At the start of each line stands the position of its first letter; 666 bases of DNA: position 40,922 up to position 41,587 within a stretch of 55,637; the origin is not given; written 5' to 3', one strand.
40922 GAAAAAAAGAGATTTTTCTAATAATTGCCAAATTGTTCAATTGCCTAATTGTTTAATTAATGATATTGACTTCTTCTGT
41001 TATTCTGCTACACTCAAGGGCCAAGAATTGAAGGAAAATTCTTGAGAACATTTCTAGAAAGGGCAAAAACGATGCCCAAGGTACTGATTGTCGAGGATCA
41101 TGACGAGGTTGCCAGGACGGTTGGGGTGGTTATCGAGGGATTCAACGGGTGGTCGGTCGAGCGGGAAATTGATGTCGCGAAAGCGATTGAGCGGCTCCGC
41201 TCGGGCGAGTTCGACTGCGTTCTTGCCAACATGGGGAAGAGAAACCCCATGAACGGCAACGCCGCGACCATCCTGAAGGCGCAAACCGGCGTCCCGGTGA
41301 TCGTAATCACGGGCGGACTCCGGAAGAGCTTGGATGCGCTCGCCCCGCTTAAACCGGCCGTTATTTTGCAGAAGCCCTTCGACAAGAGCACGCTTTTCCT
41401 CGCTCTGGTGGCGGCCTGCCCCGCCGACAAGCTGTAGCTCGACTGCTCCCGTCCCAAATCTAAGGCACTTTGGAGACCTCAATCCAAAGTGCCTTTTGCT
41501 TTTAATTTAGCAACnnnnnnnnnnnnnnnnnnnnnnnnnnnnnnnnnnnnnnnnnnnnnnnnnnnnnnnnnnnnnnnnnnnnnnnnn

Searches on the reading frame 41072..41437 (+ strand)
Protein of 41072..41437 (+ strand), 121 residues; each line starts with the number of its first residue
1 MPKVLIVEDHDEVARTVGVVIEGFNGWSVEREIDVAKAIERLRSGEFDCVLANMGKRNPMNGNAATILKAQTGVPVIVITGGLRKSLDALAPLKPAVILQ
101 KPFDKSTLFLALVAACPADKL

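Call 103: search_protein_families(library=pfam, proteins=[window:41072-41437:+], max_evalue=1)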
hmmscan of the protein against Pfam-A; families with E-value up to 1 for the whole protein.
window:41072-41437:+ (121 aa): 2 families
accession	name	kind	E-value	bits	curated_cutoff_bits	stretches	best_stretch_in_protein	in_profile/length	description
PF00072.30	Response_reg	-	1.4e-07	32.1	30.2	1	4-111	1-109/111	Response regulator receiver domain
PF06490.17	FleQ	-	0.14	12.9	22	1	3-89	1-85/108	Flagellar regulatory protein FleQ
